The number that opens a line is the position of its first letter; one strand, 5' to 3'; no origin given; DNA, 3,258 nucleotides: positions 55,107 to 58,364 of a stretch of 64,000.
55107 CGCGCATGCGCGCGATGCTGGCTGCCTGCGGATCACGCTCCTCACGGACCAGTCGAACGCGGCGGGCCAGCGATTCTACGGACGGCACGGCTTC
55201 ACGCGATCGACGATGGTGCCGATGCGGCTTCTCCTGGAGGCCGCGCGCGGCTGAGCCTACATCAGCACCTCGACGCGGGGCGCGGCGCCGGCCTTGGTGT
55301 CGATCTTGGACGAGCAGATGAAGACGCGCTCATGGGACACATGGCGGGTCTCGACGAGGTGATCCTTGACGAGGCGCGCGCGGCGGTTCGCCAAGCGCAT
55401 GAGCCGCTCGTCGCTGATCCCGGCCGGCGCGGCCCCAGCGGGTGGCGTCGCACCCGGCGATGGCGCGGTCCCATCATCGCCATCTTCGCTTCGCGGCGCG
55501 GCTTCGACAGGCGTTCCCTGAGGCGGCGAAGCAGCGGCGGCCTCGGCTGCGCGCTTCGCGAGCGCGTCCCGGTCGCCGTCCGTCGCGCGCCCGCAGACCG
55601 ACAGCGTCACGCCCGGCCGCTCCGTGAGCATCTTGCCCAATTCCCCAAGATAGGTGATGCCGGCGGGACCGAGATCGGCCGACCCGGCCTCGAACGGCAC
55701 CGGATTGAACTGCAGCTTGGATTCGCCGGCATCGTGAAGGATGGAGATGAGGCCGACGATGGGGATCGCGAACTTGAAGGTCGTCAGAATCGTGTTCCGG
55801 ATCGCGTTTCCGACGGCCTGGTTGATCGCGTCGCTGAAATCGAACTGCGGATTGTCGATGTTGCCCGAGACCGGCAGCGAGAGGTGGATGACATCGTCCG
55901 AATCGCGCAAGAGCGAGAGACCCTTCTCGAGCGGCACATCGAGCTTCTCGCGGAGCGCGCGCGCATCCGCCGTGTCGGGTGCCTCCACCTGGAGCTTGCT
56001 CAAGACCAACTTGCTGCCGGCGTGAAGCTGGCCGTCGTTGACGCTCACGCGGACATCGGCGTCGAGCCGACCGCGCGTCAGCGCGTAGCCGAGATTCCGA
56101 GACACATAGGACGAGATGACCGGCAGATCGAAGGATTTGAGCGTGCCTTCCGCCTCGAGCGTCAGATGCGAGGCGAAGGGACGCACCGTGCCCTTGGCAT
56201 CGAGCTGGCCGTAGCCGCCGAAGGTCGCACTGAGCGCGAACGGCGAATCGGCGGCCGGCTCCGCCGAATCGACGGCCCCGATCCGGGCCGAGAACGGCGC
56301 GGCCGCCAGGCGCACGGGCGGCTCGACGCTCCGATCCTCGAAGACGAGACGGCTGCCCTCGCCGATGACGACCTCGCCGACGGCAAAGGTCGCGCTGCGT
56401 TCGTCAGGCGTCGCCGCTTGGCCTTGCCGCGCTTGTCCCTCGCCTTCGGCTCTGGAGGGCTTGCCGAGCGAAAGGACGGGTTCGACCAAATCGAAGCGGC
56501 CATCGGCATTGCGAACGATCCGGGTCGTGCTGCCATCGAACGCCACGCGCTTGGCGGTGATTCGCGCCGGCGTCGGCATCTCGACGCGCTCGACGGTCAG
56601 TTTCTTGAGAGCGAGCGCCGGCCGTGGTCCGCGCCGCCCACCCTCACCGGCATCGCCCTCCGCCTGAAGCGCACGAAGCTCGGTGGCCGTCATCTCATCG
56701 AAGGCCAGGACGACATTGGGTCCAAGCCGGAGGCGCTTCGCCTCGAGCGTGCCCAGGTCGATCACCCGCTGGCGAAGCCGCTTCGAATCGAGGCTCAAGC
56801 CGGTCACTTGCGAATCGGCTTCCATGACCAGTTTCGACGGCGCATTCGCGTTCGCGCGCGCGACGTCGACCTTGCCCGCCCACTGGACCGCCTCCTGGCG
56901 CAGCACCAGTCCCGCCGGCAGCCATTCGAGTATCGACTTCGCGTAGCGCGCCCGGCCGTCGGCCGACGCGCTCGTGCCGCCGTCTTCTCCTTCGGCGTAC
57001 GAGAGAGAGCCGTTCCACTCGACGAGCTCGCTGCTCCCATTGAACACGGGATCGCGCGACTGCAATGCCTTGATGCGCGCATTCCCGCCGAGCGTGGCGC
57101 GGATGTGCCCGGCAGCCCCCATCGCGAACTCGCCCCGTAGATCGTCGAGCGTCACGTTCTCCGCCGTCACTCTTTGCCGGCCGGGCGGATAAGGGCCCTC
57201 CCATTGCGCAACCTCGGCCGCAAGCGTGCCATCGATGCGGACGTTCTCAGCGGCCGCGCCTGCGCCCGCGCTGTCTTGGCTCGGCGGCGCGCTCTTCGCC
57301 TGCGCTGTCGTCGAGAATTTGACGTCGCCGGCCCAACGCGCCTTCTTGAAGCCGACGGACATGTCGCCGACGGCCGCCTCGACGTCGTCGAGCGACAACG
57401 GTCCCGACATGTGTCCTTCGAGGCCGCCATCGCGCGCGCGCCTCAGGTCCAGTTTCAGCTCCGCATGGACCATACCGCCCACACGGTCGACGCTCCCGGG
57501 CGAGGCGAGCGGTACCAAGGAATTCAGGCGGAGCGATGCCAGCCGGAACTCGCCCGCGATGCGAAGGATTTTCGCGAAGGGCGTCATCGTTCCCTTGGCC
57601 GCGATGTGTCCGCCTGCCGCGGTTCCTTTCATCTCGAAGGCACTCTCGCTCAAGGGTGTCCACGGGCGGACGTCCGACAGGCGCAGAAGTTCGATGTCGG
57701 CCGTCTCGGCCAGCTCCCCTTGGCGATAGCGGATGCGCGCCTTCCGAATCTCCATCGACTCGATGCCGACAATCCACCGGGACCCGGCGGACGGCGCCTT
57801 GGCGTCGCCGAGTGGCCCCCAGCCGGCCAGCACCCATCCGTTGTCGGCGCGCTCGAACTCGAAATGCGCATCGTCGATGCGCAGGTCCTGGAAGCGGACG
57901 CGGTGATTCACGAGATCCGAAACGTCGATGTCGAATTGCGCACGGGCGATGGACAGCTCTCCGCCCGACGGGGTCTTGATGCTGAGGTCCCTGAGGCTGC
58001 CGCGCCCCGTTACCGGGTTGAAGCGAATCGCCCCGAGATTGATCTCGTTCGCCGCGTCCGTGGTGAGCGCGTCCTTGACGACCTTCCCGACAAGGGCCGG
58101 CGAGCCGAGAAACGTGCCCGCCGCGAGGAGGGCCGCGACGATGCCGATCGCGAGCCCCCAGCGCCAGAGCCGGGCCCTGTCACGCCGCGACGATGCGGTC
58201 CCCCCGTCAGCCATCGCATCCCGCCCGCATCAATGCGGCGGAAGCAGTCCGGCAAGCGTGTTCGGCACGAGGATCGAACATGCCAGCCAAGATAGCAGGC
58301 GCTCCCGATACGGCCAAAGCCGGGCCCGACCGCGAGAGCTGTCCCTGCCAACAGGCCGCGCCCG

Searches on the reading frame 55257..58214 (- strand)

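Call 41: search_protein_families(library=pfam, proteins=[window:55257-58214:-], max_evalue=0.0001)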
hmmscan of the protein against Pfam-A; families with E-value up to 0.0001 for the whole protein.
window:55257-58214:- (985 aa): 2 families
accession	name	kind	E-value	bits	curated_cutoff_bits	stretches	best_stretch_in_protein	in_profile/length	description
PF05359.17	DUF748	-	2.2e-78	264.8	50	2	462-893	576-936/1037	Domain of Unknown Function (DUF748)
PF13116.12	YhdP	-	7.1e-05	21.3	46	0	17-178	12-168/1224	YhdP protein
